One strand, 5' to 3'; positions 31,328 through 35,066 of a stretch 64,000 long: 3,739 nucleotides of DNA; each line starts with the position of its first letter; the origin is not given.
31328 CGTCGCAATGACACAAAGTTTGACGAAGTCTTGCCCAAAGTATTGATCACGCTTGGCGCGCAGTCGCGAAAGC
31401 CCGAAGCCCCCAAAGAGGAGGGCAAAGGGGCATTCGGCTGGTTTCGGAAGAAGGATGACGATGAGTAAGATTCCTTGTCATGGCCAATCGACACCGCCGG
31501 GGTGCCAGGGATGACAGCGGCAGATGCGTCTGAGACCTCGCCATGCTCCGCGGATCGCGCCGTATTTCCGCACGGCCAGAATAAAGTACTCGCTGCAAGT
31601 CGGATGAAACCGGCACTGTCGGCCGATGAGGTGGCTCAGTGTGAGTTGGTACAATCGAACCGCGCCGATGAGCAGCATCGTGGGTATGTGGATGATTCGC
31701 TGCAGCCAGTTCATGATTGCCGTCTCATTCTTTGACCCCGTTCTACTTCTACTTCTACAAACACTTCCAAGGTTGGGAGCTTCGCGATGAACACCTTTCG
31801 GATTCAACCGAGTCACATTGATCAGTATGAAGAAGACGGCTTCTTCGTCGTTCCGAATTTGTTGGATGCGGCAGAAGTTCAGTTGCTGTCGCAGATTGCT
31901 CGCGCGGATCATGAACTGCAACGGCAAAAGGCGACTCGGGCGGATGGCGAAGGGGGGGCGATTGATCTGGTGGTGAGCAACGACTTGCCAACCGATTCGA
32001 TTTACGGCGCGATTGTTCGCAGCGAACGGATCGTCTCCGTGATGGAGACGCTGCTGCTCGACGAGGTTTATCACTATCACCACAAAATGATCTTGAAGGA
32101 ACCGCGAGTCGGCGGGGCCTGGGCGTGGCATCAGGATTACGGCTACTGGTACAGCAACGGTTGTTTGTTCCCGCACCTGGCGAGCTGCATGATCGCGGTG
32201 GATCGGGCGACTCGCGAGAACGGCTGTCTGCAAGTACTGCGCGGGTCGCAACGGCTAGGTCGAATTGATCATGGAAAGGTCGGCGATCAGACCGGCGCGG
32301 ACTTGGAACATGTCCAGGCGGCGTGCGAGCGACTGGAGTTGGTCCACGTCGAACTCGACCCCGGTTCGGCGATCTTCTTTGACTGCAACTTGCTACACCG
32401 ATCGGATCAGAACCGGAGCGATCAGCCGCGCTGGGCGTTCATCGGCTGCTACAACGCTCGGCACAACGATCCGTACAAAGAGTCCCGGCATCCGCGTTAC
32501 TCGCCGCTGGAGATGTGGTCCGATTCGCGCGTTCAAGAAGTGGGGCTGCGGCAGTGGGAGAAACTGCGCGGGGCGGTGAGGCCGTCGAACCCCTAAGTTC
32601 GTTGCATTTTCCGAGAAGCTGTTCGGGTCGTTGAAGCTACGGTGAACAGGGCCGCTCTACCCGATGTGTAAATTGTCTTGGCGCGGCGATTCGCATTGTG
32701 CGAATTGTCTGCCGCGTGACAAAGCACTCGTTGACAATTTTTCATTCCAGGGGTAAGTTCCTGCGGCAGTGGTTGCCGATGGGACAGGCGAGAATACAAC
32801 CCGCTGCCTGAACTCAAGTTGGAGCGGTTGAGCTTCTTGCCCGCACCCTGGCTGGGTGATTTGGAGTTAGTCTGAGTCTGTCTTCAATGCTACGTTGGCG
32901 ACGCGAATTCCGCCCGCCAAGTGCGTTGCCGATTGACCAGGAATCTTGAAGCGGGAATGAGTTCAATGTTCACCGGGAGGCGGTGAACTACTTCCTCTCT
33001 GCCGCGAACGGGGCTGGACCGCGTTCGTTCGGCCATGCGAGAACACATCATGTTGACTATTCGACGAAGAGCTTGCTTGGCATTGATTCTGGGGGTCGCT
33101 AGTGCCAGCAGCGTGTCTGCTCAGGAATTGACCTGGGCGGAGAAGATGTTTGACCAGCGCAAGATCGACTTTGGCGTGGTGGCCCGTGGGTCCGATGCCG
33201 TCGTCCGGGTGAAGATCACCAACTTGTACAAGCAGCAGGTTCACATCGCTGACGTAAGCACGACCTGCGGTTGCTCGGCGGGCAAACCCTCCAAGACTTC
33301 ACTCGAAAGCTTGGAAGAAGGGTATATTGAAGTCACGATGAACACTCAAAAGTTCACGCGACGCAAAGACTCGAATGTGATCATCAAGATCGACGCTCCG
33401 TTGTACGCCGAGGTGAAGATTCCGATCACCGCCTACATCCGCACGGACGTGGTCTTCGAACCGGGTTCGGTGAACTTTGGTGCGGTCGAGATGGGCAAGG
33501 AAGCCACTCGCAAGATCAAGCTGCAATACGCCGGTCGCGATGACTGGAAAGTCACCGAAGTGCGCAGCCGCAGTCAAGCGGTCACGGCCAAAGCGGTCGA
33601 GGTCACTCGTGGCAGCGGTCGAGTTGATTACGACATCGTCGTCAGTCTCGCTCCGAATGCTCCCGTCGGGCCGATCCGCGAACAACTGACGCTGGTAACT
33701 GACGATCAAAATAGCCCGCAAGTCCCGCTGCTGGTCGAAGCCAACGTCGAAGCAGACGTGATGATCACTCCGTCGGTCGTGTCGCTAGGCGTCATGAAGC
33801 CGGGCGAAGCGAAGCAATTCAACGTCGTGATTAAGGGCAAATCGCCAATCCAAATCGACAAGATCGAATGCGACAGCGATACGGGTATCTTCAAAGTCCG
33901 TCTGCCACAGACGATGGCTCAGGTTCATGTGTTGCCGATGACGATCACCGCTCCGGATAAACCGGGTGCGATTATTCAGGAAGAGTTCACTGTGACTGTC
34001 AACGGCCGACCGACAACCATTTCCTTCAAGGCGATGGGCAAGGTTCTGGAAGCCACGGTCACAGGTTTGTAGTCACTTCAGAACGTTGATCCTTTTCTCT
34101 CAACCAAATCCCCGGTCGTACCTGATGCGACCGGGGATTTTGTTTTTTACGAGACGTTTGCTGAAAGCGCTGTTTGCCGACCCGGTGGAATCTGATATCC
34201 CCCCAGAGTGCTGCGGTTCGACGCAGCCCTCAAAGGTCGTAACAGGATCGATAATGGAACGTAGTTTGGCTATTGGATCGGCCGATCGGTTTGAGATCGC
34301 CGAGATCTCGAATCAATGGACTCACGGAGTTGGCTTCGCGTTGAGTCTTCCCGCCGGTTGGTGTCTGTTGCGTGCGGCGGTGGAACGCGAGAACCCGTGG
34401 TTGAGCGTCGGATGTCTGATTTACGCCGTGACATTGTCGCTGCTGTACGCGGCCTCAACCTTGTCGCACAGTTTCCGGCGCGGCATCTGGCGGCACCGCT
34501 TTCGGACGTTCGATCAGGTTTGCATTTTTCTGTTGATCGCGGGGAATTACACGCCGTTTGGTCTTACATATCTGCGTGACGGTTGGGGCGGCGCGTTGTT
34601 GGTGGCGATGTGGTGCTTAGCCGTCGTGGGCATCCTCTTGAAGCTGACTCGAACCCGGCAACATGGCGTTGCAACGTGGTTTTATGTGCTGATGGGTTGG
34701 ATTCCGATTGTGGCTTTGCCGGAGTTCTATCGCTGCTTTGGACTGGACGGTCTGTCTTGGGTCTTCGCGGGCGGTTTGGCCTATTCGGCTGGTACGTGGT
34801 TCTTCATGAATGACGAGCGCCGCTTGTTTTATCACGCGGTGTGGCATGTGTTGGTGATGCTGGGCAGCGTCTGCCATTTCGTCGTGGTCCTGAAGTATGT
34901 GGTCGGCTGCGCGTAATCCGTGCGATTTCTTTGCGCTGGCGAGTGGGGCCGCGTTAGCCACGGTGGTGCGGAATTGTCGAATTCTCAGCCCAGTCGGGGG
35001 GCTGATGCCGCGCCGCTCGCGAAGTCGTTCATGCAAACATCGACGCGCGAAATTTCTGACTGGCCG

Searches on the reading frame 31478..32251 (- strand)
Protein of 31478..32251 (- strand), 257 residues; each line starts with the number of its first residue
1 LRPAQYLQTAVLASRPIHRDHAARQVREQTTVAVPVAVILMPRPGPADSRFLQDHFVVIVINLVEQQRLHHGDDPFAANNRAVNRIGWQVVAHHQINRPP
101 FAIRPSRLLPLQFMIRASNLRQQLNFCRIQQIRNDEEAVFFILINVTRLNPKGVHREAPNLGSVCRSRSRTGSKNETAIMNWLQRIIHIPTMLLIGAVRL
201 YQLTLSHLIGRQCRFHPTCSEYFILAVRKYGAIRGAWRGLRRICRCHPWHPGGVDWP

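Call 8: search_protein_families(library=pfam, proteins=[window:31478-32251:-], max_evalue=0.001)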
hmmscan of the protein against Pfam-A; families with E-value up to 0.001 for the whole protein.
window:31478-32251:- (257 aa): 1 family
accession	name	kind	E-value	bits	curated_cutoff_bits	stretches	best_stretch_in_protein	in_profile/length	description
PF01809.23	YidD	-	1.7e-26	92.2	27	1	193-255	3-65/67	Putative membrane protein insertion efficiency factor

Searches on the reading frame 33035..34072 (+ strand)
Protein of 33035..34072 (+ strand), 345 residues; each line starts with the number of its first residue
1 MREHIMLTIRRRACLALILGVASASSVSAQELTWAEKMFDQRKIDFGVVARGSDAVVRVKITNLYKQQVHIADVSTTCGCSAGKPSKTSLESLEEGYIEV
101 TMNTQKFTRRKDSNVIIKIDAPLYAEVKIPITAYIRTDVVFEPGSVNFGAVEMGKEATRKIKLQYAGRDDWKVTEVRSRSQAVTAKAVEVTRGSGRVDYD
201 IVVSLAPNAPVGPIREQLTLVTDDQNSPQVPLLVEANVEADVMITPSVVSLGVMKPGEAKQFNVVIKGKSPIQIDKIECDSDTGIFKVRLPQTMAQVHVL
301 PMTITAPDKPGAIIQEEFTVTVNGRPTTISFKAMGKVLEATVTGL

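Call 8: search_protein_families(library=pfam, proteins=[window:33035-34072:+], max_evalue=0.001)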
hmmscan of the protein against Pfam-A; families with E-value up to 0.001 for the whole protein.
window:33035-34072:+ (345 aa): 3 families
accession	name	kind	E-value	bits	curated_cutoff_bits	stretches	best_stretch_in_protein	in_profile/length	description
PF07610.17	DUF1573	-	5.2e-19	68.5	26.1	1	39-122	3-86/98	Protein of unknown function (DUF1573)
PF22544.2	HYDIN_VesB_CFA65-like_Ig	-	2e-13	50.8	25.5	1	39-123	5-89/100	HYDIN/CFA65/VesB-like, Ig-like domain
PF15780.11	ASH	-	5.4e-07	30.1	27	0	144-230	12-98/98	Abnormal spindle-like microcephaly-assoc'd, ASPM-SPD-2-Hydin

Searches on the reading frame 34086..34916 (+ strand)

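Call 57: search_protein_families(library=pfam, proteins=[window:34086-34916:+], max_evalue=0.00001)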
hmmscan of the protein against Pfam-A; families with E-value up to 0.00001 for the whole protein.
window:34086-34916:+ (276 aa): 1 family
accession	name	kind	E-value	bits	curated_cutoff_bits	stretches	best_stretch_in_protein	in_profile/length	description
PF03006.26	HlyIII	-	4.8e-32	111.9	26.2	1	73-265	6-224/224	Haemolysin-III related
